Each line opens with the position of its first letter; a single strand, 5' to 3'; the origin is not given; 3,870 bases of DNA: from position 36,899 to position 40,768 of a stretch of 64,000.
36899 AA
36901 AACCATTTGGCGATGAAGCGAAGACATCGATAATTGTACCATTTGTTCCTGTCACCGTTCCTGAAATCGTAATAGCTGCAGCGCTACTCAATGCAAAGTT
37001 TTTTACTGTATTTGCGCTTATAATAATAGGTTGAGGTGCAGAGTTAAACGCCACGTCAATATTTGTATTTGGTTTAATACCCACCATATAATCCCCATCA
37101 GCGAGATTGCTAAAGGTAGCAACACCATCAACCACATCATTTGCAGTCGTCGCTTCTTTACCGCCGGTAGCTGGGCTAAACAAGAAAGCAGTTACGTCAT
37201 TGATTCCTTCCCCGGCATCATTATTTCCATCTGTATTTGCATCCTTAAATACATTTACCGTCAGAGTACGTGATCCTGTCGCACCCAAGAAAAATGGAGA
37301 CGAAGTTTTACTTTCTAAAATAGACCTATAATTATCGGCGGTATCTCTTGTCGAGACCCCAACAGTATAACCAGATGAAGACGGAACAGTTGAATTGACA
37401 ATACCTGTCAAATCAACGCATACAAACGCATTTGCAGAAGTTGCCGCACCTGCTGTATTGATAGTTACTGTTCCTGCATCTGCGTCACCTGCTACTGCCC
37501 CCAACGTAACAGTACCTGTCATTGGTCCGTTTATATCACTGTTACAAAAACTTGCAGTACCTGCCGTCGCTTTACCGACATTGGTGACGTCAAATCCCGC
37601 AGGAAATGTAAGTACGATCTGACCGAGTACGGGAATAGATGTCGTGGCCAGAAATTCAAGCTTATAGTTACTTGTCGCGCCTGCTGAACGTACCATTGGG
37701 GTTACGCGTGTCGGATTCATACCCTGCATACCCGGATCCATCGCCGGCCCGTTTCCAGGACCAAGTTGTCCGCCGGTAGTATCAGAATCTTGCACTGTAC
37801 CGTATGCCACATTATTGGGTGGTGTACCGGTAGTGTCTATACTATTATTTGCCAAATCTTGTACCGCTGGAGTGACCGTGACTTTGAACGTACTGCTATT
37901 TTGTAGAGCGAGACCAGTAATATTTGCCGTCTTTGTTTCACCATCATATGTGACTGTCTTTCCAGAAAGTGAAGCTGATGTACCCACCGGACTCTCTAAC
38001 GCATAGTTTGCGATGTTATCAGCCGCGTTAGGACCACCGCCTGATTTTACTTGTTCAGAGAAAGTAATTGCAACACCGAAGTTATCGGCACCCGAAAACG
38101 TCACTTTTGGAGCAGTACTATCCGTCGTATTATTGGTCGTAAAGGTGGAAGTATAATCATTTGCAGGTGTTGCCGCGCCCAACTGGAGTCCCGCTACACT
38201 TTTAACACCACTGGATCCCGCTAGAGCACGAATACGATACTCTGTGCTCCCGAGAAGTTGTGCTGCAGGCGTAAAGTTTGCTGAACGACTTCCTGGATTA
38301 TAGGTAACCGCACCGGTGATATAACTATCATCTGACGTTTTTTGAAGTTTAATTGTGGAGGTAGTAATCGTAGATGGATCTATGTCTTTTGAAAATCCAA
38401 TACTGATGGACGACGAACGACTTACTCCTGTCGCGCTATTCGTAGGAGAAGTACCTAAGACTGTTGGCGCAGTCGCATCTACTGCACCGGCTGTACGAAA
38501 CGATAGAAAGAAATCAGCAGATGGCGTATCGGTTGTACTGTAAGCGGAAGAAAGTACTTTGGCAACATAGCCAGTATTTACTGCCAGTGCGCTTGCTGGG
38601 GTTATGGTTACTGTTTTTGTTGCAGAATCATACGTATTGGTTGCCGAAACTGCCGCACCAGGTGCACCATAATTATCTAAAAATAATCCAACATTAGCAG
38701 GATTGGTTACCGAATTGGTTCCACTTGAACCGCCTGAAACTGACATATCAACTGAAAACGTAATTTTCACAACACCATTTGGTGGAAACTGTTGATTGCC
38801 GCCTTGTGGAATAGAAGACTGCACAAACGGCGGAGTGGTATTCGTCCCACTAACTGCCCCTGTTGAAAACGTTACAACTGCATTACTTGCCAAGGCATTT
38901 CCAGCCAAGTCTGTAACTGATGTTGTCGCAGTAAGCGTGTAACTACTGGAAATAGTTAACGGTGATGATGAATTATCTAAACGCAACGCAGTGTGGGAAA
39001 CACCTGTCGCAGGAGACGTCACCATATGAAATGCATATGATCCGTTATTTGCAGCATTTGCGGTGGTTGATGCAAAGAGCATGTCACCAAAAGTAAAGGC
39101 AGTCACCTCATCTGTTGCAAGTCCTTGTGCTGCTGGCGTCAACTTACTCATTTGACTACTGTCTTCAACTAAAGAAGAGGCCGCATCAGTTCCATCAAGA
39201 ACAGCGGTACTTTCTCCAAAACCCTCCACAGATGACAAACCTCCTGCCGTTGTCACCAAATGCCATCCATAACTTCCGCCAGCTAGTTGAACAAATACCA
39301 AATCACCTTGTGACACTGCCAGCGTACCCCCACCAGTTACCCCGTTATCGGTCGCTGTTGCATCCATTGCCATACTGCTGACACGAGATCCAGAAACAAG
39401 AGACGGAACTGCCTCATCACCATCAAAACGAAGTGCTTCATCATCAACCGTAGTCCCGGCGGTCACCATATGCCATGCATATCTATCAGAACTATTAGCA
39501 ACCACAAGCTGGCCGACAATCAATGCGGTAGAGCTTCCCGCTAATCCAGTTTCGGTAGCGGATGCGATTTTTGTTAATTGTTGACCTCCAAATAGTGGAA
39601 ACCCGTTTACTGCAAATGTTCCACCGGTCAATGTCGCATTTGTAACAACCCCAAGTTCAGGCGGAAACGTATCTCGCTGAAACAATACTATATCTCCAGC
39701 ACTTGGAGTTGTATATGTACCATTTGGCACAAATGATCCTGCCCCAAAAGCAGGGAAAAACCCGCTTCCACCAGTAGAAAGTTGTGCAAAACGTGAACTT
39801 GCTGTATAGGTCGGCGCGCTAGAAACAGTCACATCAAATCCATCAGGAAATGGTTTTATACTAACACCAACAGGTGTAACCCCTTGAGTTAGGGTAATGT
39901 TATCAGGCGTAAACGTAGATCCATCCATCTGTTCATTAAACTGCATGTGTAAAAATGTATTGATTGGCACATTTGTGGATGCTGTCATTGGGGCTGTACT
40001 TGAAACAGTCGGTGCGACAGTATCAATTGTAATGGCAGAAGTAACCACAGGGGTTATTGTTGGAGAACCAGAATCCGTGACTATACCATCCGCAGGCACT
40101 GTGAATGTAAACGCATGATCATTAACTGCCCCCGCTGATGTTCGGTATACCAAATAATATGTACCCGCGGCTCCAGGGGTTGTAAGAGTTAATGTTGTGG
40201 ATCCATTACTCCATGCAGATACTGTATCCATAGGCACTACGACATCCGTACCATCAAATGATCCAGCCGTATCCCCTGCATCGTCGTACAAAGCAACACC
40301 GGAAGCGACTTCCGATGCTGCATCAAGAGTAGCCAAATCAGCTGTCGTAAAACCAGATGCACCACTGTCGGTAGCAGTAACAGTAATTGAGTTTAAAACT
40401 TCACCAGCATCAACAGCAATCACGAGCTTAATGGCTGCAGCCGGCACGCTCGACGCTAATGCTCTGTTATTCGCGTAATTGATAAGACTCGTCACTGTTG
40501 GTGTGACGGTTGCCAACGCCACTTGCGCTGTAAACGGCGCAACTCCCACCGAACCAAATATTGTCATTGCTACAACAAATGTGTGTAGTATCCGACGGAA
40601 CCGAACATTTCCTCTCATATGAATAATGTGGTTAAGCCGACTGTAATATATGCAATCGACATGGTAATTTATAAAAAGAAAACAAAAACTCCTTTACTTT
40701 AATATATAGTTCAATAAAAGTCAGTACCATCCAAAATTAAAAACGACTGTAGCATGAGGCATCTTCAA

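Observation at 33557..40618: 2353-aa S-layer-like giant protein built from Big_5-like, CarbopepD_reg-like and FN3 modules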

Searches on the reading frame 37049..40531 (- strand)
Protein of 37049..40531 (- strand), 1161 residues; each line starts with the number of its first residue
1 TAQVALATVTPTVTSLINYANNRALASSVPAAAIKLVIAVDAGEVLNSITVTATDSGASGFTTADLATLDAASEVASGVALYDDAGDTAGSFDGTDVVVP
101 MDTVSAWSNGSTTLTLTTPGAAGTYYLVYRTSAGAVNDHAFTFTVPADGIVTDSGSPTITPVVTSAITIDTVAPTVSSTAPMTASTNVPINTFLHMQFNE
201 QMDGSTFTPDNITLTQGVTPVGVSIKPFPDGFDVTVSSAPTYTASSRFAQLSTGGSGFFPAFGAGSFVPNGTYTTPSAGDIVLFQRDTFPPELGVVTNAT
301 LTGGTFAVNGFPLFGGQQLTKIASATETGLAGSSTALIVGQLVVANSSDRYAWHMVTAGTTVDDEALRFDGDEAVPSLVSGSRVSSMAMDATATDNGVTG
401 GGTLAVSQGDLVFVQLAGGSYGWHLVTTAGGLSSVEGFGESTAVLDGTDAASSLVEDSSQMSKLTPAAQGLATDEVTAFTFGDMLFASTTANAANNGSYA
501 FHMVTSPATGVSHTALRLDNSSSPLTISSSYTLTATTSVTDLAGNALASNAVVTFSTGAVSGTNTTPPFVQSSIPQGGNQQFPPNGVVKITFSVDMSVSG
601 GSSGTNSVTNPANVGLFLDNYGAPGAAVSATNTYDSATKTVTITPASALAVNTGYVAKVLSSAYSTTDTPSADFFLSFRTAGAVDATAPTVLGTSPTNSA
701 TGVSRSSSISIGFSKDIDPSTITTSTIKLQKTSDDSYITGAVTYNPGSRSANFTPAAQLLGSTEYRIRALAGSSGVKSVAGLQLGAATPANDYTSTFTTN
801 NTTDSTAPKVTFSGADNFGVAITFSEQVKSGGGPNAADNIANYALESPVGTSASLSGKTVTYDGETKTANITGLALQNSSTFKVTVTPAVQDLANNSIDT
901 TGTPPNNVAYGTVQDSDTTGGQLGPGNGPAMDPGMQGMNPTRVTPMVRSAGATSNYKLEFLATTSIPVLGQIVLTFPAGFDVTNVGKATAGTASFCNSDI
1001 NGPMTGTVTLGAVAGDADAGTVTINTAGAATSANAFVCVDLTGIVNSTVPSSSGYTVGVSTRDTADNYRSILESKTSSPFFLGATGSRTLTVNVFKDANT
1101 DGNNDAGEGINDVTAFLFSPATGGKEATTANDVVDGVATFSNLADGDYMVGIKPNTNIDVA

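Call 55: predict_structure(alignment_id=A2)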
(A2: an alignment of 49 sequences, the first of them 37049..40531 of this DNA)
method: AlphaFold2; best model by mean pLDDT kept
length: 1161 residues; sequences in the alignment: 49
mean_pLDDT: 85.1   pTM: 0.52
mean pLDDT of the five models: 85.1, 84.3, 84.2, 80.9, 80.0
residues with pLDDT >= 90: 475; 70-90: 585; 50-70: 70; < 50: 31
segments of 3 or more residues with pLDDT < 50: 1-9, 560-564, 787-789, 929-935
pLDDT, mean of each block of 10 residues (from residue 1): 36 55 85 84 83 84 91 86 78 86 90 92 90 92 92 85 89 91 79 86 86 91 86 89 91 88 77 90 77 92 88 85 93 92 90 94 93 90 93 84 92 94 94 83 90 92 95 91 92 88 90 88 80 95 91 79 58 84 91 83 78 93 89 89 94 94 83 89 87 88 89 89 92 93 85 92 94 88 68 90 88 87 91 85 88 79 88 82 92 94 87 78 62 54 87 90 86 88 87 79 68 84 89 87 89 83 68 81 81 82 79 82 78 72 82 65 37
secondary structure, 60 per line:
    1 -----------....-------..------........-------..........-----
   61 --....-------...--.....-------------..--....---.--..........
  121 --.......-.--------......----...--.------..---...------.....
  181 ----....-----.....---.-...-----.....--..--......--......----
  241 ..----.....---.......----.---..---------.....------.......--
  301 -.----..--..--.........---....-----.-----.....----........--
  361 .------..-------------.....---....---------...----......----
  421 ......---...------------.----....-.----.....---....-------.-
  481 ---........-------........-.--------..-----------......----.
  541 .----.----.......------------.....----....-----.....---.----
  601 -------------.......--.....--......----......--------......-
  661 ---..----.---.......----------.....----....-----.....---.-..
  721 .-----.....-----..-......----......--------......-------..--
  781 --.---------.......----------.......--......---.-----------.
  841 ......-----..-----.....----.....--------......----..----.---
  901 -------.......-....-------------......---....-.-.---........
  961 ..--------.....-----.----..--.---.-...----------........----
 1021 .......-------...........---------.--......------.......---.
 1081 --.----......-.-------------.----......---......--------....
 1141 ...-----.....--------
elements in order (helices of 4 or more, strands of 3 or more residues): E12-15 E31-38 E46-55 E79-83 E101-104 E111-120 E123-129 E140-145 E150-152 E167-169 E176-180 E185-188 E194-198 E212-216 E223-228 E231-236 E247-251 E255-261 E281-285 E292-298 E315-323 E327-330 E342-346 E351-358 E383-387 E391-394 E404-406 E411-416 E421-426 E430-432 H450-453 E460-464 E468-471 E484-491 E499-506 E530-535 E551-557 E570-574 E579-582 E588-592 E614-620 E623-627 E630-635 E640-645 E654-659 E674-680 E691-695 E700-703 E709-713 E727-731 E740-745 E750-755 E764-769 E793-799 E810-816 E819-824 E843-846 E859-863 E868-872 E881-886 E908-914 H916-919 H933-938 E942-945 E953-962 E971-975 E1009-1016 E1021-1027 E1035-1045 E1058-1063 E1070-1076 E1088-1093 E1114-1119 E1123-1128 E1137-1143 E1149-1153

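Call 58: fold_search(model_id=the predicted structure, library=pdb)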
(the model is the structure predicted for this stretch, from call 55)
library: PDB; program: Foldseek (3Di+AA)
matches with E <= 10: 1692; with E <= 0.001: 110
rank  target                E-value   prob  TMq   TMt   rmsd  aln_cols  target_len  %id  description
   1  9gos                  2.7e-12  1.00  0.10  0.05  42.8      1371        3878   12  CryoEM structure of the native Chlamydomonas reinhardtii Flagella Membrane Glycoprotein 1B. (released 2025-05-07)
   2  7r5k_10               1.1e-09  0.99  0.09  0.07  58.8      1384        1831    8  Human nuclear pore complex (constricted) (released 2022-06-22)
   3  7q5z                  2.5e-09  0.99  0.09  0.08  40.9      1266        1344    9  Cryo-EM structure of native human A2ML1 (released 2022-04-20)
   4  9oz1_A                5.8e-09  0.97  0.08  0.10  42.6      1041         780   10  Cryo-EM structure of chicken ROS1 in apo-state. Cryo-EM refinement is focused on the "leg" region of chicken ROS1. (released 2026-02-25)
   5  4uic                  1.4e-08  1.00  0.13  0.19  29.0       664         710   11  Crystal structure of the S-layer protein rSbsC(31-844) (released 2016-04-13)
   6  4qrb                  1.5e-08  1.00  0.08  0.25  19.9       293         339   16  Structure and specificity of L-D-Transpeptidase from Mycobacterium tuberculosis and antibiotic resistance: Calcium bindi (released 2015-12-23)
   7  4uj6                  1.7e-08  1.00  0.13  0.19  28.8       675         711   11  Structure of surface layer protein SbsC, domains 1-6 (released 2016-04-27)
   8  8pxy_A                1.8e-08  1.00  0.08  0.25  19.7       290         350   16  Crystal structure of the transpeptidase LdtMt2 C354S mutant from Mycobacterium tuberculosis in complex with natural su (released 2024-08-07)
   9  8a1m_A                2.0e-08  1.00  0.08  0.24  20.3       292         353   14  Crystal structure of the transpeptidase LdtMt2 from Mycobacterium tuberculosis in complex with maleimide analogue 4 (released 2023-06-14)
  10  8aho_B                2.5e-08  1.00  0.08  0.24  17.4       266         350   16  Crystal structure of the transpeptidase LdtMt2 from Mycobacterium tuberculosis in complex with cyanamide analogue 31 (released 2023-08-02)
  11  8s3o_A                2.5e-08  0.99  0.10  0.09  40.6      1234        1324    8  Structure of native human CD109 (released 2025-03-05)
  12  8aho_A                3.1e-08  1.00  0.08  0.24  20.3       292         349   15  Crystal structure of the transpeptidase LdtMt2 from Mycobacterium tuberculosis in complex with cyanamide analogue 31 (released 2023-08-02)
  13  5d7h_B                3.7e-08  1.00  0.08  0.24  20.2       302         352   14  X-RAY CRYSTAL STRUCTURE OF L,D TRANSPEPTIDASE 2 FROM MYCOBACTERIUM TUBERCULOSIS (released 2016-09-28)
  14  3vyn_A                4.4e-08  1.00  0.08  0.24  17.3       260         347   16  Crystal structure of Mycobacterium tuberculosis L,D-transpeptidase LdtMt2 N55 truncation mutant (resideus 55-408) (released 2013-06-19)
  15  5du7_A                4.7e-08  1.00  0.08  0.24  20.3       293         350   15  Crystal structure of ldtMt2 at 1.79 Angstrom resolution (released 2016-09-28)
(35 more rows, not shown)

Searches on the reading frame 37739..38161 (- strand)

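Call 15: search_protein_families(library=pfam, proteins=[window:37739-38161:-], max_evalue=1)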
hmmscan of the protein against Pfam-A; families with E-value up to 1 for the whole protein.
seq(141 aa): 1 family
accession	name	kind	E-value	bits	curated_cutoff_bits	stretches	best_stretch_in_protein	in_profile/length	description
PF13205.12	Big_5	-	0.00013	23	23.6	1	23-110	14-97/105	Bacterial Ig-like domain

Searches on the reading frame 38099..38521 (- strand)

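Call 15: search_protein_families(library=pfam, proteins=[window:38099-38521:-], max_evalue=1)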
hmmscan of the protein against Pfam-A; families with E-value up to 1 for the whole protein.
seq(141 aa): 3 families
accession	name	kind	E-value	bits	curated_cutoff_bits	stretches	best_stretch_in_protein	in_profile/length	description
PF13205.12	Big_5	-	9.3e-17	62.1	23.6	1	15-129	1-105/105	Bacterial Ig-like domain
PF04234.18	CopC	-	0.059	14.8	23.3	1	21-98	4-73/92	CopC domain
PF05754.19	DUF834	-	0.12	12.6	23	1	100-120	19-39/52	Domain of unknown function (DUF834)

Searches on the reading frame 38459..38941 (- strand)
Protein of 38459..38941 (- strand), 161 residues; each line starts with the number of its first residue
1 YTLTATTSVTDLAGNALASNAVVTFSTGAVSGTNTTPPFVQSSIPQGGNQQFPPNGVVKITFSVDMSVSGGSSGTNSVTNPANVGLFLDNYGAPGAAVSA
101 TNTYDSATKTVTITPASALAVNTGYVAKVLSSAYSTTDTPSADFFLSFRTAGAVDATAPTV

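Call 15: search_protein_families(library=pfam, proteins=[window:38459-38941:-], max_evalue=1)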
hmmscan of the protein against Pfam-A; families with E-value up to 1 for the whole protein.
seq(161 aa): 1 family
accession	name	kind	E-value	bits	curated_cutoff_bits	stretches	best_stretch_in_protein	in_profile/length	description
PF13205.12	Big_5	-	1.9e-14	54.7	23.6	2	35-150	2-105/105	Bacterial Ig-like domain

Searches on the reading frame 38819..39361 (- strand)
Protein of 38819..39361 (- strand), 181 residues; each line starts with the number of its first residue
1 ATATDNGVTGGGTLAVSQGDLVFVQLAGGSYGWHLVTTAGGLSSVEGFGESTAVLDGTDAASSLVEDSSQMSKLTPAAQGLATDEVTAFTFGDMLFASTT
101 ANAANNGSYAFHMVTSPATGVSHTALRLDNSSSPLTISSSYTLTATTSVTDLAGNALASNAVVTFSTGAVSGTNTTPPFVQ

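Call 15: search_protein_families(library=pfam, proteins=[window:38819-39361:-], max_evalue=1)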
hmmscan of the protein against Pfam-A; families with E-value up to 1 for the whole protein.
seq(181 aa): 1 family
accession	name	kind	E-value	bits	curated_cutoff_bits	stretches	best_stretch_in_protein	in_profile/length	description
PF13205.12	Big_5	-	6.4e-05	24.1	23.6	1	75-167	11-105/105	Bacterial Ig-like domain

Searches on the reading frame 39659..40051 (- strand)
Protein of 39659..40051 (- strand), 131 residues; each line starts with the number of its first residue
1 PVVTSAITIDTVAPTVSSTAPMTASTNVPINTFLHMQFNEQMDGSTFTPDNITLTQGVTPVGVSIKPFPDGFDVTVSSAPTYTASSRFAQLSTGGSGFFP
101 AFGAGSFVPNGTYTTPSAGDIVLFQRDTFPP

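Call 15: search_protein_families(library=pfam, proteins=[window:39659-40051:-], max_evalue=1)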
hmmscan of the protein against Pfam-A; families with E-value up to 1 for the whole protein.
seq(131 aa): 1 family
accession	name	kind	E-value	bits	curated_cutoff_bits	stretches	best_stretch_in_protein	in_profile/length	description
PF13205.12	Big_5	-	5.1e-07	30.8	23.6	1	10-64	1-55/105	Bacterial Ig-like domain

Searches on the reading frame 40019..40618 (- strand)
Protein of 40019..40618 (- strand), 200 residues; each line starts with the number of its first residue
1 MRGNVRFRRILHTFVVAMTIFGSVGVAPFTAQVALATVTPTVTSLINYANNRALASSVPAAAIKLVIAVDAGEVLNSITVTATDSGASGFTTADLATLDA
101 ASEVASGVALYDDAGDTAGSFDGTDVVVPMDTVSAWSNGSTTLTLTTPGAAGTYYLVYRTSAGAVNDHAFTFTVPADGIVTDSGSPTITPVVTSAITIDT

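Call 15: search_protein_families(library=pfam, proteins=[window:40019-40618:-], max_evalue=1)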
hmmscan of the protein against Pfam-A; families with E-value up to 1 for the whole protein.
seq(200 aa): 2 families
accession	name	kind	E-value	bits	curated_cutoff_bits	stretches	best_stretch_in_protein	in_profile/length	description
PF13860.13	FlgD_ig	-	0.055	13.9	27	1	58-91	20-53/79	FlgD Ig-like domain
PF05506.17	PLipase_C_C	-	0.16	13.3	24.4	1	134-183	11-53/80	Bacterial phospholipase C, C-terminal domain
